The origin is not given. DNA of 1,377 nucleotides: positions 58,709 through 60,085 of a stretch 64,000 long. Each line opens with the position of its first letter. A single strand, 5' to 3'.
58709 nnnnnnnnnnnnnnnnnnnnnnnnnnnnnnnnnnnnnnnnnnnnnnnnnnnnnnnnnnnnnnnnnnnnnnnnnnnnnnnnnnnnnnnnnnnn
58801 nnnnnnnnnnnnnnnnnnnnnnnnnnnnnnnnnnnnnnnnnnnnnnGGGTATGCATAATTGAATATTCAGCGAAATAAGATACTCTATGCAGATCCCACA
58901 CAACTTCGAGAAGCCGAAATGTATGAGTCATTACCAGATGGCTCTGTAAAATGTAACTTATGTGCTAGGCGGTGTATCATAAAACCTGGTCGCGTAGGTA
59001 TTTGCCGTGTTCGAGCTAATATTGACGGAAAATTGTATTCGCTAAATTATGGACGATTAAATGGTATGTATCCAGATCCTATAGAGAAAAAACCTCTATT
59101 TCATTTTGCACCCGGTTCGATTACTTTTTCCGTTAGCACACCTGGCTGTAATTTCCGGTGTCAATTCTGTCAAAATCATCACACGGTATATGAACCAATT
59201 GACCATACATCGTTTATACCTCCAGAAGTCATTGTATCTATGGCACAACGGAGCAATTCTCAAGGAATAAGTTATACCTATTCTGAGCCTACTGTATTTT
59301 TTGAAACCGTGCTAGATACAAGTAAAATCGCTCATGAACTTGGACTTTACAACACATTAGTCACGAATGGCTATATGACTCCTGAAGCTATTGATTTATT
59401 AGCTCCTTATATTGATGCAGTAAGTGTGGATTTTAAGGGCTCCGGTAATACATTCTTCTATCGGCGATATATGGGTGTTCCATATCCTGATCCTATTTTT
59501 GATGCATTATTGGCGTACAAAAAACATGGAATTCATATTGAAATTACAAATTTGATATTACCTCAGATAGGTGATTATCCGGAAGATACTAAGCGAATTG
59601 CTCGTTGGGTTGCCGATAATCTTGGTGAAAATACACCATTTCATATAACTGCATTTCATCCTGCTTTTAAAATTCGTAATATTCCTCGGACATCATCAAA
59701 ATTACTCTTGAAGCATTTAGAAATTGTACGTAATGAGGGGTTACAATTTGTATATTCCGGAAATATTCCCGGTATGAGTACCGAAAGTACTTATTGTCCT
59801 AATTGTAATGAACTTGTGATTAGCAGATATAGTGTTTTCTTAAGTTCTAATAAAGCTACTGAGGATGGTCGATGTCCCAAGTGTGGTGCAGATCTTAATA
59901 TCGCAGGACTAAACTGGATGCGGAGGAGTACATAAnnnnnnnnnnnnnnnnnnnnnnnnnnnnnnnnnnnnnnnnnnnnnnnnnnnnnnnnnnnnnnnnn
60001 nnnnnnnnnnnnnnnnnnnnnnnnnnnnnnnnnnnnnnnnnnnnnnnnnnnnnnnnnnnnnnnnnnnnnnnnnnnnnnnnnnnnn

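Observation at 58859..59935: Orphan AmmeMemoRadiSam-type radical SAM enzyme without AMMECR1 or MEMO1 partners nearby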

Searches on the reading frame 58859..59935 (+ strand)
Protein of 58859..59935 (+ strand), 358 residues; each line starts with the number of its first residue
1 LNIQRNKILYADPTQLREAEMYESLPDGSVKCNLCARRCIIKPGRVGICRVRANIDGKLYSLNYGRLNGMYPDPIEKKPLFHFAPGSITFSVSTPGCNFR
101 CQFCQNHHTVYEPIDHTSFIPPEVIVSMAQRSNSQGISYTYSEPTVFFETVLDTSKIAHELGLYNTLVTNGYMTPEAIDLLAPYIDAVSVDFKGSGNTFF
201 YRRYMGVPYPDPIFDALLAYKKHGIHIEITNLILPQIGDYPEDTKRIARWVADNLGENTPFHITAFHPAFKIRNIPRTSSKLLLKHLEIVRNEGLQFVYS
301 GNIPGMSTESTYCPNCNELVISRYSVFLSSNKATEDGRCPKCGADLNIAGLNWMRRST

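Call 3: search_protein_families(library=ncbifam, proteins=[window:58859-59932:+], max_evalue=0.01)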
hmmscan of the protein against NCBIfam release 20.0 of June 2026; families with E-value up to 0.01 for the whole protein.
window:58859-59932:+ (358 aa): 21 families
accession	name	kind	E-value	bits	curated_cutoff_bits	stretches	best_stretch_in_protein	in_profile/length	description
TIGR04337.1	AmmeMemoSam_rS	hypoth_equivalog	1.9e-86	290.1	220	1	21-346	3-329/349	AmmeMemoRadiSam system radical SAM enzyme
TIGR02495.1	NrdG2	equivalog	9.9e-14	51.1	131.15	1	85-254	14-183/193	anaerobic ribonucleoside-triphosphate reductase activating protein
TIGR02493.1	PFLA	equivalog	3.1e-13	49.7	231.75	1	88-252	16-184/235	pyruvate formate-lyase-activating protein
TIGR04041.1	activase_YjjW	hypoth_equivalog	2.5e-08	33.7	250.2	1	135-268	110-240/276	YjjW family glycine radical enzyme activase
TIGR02494.1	PFLE_PFLC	subfamily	8.5e-08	31.8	174.35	1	133-268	123-256/293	glycyl-radical enzyme activating protein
NF038283.1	viperin_w_prok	equivalog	4.5e-07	29.3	180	1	95-190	10-112/281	viperin family antiviral radical SAM protein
TIGR04038.1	tatD_link_rSAM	subfamily_domain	5.1e-05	23.1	129.7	1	94-224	15-153/192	TatD family nuclease-associated radical SAM protein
TIGR04395.1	cutC_activ_rSAM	equivalog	0.00025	20.4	360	0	135-253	131-247/309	choline TMA-lyase-activating enzyme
NF033719.1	ind_deCO2_activ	equivalog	0.00038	19.9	425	0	133-254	129-248/302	indoleacetate decarboxylase activase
NF048010.1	SfplDhtActHpsHDes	equivalog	0.0007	18.5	430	0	136-267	134-264/298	(2S)-3-sulfopropanediol dehydratase activating enzyme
TIGR02666.1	moaA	equivalog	0.0012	17.9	284.05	1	94-146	17-72/336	GTP 3',8-cyclase MoaA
NF008356.0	PRK11145.1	equivalog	0.0023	17.2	375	1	88-252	21-189/246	pyruvate formate lyase 1-activating protein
NF011481.0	PRK14890.1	equivalog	0.0029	17.6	61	1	310-343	27-57/61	putative Zn-ribbon RNA-binding protein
TIGR03961.1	rSAM_PTO1314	hypoth_equivalog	0.0033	16.8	306.05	1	97-208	33-138/332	PTO1314 family radical SAM protein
TIGR04317.1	W_rSAM_matur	equivalog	0.004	16.3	380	1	94-188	11-106/349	tungsten cofactor oxidoreductase radical SAM maturase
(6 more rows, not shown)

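Call 4: search_protein_families(library=pfam, proteins=[window:58859-59932:+], max_evalue=0.01)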
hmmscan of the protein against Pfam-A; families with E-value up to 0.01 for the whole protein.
window:58859-59932:+ (358 aa): 2 families
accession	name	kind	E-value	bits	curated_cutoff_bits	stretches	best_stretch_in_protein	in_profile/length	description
PF04055.27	Radical_SAM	-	2.6e-22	80.2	29.5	1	92-251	2-166/166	Radical SAM superfamily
PF07754.17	HVO_2753_ZBP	-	0.0065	16.7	33.2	0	310-343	16-46/46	Small zinc finger protein HVO_2753-like, Zn-binding pocket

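Call 8: find_encoding_contigs(protein=window:58859-59935:+, flank=10000, max_places=6)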
Protein window:58859-59935:+ (358 aa): 1 contig read that carries it; 1 place shown.
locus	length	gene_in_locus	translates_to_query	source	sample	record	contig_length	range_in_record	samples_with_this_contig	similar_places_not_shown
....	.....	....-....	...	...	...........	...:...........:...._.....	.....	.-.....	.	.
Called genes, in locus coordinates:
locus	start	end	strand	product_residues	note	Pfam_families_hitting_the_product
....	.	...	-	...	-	?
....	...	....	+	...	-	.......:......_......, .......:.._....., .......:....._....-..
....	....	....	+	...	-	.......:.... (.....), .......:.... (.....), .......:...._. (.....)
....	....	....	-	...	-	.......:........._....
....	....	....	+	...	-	-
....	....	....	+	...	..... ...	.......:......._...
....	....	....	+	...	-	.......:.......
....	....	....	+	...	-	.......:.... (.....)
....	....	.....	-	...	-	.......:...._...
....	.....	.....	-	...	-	-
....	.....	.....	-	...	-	-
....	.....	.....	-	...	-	-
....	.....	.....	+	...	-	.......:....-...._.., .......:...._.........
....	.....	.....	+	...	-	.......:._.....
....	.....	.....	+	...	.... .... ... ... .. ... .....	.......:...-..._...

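Call 9: find_homologous_proteins(query=window:58859-59932:+, max_evalue=1e-10)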
Query window:58859-59932:+ (358 aa): 7134 proteins with E <= 1e-10 among 8000 candidates; the best 120 are listed.
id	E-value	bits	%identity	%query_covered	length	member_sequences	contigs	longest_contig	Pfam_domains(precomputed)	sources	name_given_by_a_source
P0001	2.1e-228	775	90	100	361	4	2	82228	PF04055.28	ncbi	-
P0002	2.2e-138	479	59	95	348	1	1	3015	PF04055.28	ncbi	-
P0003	2.0e-137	476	57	99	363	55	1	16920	PF04055.28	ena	-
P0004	3.2e-137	475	59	96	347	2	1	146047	PF04055.28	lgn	-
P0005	8.8e-136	471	58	95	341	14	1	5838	PF04055.28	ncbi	ncbi:MAG: AmmeMemoRadiSam system radical SAM enzyme, partial [Candidatus Thorarchaeota archaeon]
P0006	3.4e-135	469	58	95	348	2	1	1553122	PF04055.28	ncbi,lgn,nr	ncbi:MAG: AmmeMemoRadiSam system radical SAM enzyme [Candidatus Thorarchaeota archaeon]|nr:AmmeMemoR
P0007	6.2e-135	468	56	96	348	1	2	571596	PF04055.28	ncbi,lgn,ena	-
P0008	7.7e-135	468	56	95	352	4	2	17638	PF04055.28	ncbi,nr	ncbi:MAG: AmmeMemoRadiSam system radical SAM enzyme [Candidatus Thorarchaeota archaeon]|nr:MAG: Amme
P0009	3.6e-134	465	58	95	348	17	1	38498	PF04055.28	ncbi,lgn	ncbi:MAG: AmmeMemoRadiSam system radical SAM enzyme [Promethearchaeota archaeon]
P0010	4.9e-134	465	57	95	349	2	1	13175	PF04055.28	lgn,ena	-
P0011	5.3e-134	465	56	96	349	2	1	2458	PF04055.28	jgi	jgi:pyruvate formate lyase activating enzyme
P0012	6.1e-134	465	57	95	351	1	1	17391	PF04055.28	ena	-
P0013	1.6e-133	463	57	95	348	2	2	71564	PF04055.28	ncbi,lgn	ncbi:MAG: AmmeMemoRadiSam system radical SAM enzyme [Candidatus Thorarchaeota archaeon]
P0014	1.6e-133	463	58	95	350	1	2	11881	PF04055.28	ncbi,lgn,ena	-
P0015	2.0e-133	463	57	95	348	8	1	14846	PF04055.28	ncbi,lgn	-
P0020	1.2e-132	460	58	96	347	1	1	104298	PF04055.28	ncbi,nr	ncbi:MAG: AmmeMemoRadiSam system radical SAM enzyme [Candidatus Lokiarchaeota archaeon]|nr:AmmeMemoR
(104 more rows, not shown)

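Call 10: find_encoding_contigs(protein=P0001, flank=10000, max_places=3)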
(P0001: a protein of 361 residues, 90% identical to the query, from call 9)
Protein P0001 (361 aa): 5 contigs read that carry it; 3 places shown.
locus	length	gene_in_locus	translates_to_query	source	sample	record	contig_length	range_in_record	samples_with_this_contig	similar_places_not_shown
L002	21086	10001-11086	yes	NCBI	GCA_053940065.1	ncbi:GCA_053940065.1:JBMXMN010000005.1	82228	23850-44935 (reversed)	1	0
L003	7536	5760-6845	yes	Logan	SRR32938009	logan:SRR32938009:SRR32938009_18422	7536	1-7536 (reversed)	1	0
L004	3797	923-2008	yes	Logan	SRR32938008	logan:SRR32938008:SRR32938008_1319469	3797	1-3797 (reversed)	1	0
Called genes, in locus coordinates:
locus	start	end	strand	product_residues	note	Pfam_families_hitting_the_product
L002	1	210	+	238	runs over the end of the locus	PF01978:TrmB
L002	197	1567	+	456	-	PF00890:FAD_binding_2 (faint), PF01134:GIDA (weak), PF01266:DAO (faint), PF01494:FAD_binding_3 (faint), PF12831:FAD_oxidored, PF13450:NAD_binding_8 (faint), PF22578:GGR_cat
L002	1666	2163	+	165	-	-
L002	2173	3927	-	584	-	PF00025:Arf, PF00071:Ras, PF08477:Roc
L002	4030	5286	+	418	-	PF01545:Cation_efflux, PF16916:ZT_dimer, PF02579:Nitro_FeMo-Co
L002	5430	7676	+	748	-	PF01978:TrmB, PF02082:Rrf2 (faint), PF12802:MarR_2 (faint)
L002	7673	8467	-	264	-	PF01841:Transglut_core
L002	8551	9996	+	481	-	-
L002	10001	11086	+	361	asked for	PF04055:Radical_SAM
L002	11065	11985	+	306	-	PF10977:DUF2797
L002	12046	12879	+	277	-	PF01978:TrmB (faint)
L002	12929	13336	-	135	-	PF03259:Robl_LC7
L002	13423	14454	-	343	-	-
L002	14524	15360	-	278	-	-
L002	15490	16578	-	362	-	-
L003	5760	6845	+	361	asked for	PF04055:Radical_SAM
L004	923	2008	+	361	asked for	PF04055:Radical_SAM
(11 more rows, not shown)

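Call 11: find_encoding_contigs(protein=P0006, flank=10000, max_places=2)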
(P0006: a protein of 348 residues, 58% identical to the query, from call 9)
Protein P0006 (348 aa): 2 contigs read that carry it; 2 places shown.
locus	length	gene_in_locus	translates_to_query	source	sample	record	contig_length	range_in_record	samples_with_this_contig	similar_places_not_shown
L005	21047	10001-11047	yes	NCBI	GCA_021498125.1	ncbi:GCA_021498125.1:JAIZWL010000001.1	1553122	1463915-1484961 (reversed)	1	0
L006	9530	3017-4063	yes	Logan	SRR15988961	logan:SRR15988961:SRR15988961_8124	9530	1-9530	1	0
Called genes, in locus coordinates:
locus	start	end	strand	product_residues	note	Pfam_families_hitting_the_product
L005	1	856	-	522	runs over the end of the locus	PF02754:CCG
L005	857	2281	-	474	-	PF01565:FAD_binding_4, PF02913:FAD-oxidase_C (faint)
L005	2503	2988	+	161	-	PF08660:Alg14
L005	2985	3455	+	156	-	PF04101:Glyco_tran_28_C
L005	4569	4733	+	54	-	-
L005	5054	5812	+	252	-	-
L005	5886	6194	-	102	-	-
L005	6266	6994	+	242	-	PF12705:PDDEXK_1 (weak)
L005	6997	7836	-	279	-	PF01841:Transglut_core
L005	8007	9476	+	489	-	PF24161:CCDC39 (weak), PF13551:HTH_29 (faint)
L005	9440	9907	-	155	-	-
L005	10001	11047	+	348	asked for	PF04055:Radical_SAM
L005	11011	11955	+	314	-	PF10977:DUF2797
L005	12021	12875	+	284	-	PF16221:HTH_47 (weak)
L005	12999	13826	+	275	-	-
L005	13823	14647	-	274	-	PF04055:Radical_SAM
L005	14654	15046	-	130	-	PF03259:Robl_LC7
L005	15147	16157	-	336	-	-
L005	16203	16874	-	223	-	-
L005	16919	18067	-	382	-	PF04406:TP6A_N (weak), PF21180:TOP6A-Spo11_Toprim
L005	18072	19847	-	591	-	PF02518:HATPase_c (weak), PF09239:Topo-VIb_trans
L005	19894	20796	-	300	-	PF01428:zf-AN1, PF02163:Peptidase_M50 (faint)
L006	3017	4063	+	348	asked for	PF04055:Radical_SAM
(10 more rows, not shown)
